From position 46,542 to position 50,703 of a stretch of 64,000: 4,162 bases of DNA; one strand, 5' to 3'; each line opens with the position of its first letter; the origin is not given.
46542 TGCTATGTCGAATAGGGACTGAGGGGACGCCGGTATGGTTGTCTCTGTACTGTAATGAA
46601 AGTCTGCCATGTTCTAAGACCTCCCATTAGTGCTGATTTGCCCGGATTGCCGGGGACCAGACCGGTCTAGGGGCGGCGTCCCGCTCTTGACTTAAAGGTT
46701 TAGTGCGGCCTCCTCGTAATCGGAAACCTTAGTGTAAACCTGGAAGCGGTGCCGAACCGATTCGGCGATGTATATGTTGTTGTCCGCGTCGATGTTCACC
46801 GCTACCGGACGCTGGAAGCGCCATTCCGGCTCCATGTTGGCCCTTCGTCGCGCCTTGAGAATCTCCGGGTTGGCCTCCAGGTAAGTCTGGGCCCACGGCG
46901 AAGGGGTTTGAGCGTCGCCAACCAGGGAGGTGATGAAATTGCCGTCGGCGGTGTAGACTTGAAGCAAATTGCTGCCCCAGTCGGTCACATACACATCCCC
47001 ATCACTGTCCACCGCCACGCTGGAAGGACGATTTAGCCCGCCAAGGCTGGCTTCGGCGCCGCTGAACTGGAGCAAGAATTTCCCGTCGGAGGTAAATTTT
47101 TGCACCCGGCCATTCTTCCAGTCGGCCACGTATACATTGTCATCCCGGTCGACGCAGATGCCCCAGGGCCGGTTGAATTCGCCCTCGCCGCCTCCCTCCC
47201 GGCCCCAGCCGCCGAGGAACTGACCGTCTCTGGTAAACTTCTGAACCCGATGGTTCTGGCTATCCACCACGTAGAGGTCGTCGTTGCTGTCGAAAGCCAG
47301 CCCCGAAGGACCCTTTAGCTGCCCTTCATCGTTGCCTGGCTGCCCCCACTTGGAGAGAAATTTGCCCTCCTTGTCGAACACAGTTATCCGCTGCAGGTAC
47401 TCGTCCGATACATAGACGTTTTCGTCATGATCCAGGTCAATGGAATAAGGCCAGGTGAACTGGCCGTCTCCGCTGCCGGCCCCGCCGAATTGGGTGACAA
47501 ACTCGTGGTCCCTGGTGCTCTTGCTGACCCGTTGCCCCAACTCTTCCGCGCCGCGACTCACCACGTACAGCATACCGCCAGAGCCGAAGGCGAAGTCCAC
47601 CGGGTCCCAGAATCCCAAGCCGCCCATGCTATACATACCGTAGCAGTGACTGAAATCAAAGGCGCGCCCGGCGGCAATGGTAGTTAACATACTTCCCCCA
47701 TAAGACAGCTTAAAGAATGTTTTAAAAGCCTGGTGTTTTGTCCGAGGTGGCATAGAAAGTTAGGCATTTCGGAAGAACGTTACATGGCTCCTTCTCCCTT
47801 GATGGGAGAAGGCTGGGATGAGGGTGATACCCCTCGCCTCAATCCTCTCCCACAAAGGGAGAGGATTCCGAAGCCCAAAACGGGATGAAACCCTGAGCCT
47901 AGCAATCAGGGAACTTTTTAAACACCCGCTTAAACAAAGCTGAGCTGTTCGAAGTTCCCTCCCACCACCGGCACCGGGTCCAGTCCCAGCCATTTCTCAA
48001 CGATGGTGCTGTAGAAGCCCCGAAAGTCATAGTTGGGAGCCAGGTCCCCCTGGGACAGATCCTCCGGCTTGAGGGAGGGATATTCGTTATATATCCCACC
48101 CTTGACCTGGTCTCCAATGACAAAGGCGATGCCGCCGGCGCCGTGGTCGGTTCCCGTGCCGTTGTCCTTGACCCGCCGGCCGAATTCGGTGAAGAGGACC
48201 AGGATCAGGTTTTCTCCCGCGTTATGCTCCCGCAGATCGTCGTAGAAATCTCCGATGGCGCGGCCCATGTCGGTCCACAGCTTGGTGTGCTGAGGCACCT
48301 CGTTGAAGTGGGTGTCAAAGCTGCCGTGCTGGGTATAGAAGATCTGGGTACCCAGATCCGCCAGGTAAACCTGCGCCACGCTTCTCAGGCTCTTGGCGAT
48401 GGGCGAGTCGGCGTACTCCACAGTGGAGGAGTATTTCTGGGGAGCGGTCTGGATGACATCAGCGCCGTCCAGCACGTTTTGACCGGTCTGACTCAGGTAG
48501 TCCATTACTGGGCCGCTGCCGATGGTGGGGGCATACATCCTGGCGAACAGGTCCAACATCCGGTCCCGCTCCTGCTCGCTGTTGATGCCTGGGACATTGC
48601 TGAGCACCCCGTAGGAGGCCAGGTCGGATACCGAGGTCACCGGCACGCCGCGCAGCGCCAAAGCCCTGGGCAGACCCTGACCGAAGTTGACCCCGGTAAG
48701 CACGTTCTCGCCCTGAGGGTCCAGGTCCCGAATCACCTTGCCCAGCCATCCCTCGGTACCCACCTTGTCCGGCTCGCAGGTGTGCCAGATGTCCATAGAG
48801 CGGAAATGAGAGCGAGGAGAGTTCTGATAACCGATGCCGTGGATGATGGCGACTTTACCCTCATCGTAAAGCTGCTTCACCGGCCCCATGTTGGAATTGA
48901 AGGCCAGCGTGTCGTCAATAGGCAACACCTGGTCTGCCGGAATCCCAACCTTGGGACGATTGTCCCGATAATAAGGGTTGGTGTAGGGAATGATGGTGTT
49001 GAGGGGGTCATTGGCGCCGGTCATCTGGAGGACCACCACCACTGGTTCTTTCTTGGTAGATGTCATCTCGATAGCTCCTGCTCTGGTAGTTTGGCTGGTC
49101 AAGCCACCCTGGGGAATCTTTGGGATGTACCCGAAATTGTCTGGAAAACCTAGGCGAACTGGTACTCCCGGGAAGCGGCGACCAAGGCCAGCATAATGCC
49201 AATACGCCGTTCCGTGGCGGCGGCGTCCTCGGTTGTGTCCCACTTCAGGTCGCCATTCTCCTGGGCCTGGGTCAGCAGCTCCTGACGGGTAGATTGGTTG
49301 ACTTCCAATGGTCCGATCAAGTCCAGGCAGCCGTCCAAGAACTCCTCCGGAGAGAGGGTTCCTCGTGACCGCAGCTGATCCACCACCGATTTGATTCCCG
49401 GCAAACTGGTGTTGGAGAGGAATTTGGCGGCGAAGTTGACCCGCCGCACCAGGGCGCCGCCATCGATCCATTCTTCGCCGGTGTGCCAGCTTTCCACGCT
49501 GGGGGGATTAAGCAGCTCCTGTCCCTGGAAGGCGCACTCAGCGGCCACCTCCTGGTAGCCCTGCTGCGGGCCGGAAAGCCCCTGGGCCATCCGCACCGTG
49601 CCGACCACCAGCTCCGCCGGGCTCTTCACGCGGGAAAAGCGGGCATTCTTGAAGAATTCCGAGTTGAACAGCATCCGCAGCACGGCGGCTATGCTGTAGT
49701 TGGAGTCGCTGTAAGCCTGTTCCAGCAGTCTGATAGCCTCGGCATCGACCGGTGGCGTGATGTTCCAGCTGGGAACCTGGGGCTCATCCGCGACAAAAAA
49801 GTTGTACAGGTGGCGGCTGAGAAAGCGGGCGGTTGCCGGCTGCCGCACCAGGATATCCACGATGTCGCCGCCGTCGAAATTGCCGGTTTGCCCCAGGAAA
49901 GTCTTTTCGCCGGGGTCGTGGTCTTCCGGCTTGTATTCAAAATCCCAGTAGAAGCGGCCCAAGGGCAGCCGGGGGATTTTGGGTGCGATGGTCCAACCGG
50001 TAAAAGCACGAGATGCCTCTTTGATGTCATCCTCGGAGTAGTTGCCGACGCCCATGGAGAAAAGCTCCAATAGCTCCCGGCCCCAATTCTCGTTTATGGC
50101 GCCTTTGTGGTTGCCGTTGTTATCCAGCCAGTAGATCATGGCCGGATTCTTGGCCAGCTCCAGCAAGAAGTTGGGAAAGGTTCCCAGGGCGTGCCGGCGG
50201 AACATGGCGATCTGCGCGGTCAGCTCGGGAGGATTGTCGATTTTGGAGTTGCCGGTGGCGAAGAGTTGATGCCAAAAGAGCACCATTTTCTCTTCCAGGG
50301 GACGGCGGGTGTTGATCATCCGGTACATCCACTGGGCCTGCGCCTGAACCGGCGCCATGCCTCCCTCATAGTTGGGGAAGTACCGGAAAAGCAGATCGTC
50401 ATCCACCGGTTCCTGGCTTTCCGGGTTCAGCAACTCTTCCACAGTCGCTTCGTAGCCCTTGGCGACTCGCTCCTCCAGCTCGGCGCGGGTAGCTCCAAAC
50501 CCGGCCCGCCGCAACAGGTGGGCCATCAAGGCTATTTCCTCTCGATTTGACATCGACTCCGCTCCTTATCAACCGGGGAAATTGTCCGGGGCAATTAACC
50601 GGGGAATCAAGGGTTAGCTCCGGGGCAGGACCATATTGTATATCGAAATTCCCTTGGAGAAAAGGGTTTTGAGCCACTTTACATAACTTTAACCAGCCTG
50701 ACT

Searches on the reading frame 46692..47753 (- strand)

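Call 17: search_protein_families(library=pfam, proteins=[window:46692-47753:-], max_evalue=0.00001)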
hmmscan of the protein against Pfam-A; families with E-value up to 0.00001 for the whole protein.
window:46692-47753:- (353 aa): 7 families
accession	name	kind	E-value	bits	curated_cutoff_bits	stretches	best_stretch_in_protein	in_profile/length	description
PF01436.27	NHL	-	1.7e-37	126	20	3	193-220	1-28/28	NHL repeat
PF17170.10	DUF5128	-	1.5e-12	47.8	22.9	0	156-227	52-125/321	6-bladed beta-propeller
PF08450.18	SGL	-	1.6e-12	48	26.3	1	145-227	132-217/246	SMP-30/Gluconolactonase/LRE-like region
PF24684.1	Vgb_lyase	-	1e-09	38.1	50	0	101-225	140-254/290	Virginiamycin B lyase family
PF06739.17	SBBP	-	2.1e-09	37.6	20.5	0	243-257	15-29/38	Beta-propeller repeat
PF25021.1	TEN_NHL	-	6.5e-07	29.1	27.1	0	232-280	133-178/357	Teneurin NHL domain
PF13449.12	Phytase-like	-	1.2e-06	29.1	27.6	0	104-139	72-107/284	Esterase-like activity of phytase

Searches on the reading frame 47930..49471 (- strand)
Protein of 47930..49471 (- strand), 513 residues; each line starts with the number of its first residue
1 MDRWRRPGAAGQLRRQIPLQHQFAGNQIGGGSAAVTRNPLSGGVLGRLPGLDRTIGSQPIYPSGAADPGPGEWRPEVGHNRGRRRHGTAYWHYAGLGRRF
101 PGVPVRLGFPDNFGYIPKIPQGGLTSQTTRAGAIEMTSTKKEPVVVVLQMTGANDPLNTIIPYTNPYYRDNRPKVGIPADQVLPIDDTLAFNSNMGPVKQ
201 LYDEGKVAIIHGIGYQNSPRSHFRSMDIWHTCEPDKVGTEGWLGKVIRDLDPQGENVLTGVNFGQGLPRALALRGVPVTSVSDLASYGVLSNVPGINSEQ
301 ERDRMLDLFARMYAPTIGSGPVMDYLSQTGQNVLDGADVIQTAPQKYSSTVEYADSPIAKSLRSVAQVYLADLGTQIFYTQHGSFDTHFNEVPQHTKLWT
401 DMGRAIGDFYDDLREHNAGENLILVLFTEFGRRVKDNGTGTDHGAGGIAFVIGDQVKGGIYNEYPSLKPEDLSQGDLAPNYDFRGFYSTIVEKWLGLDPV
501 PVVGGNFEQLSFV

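Call 16: search_protein_families(library=pfam, proteins=[window:47930-49471:-], max_evalue=0.00001)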
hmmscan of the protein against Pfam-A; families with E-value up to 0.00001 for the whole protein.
window:47930-49471:- (513 aa): 1 family
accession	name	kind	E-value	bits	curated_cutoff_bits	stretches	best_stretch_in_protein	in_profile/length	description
PF07394.17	DUF1501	-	4.4e-20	72.6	27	1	145-470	4-342/390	Protein of unknown function (DUF1501)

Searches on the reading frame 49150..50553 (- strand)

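Call 16: search_protein_families(library=pfam, proteins=[window:49150-50553:-], max_evalue=0.00001)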
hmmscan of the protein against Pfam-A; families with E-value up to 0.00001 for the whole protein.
window:49150-50553:- (467 aa): 1 family
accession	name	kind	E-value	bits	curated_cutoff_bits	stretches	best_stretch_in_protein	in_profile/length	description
PF08811.16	DUF1800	-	4.3e-106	356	26.1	1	12-465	1-418/419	Protein of unknown function (DUF1800)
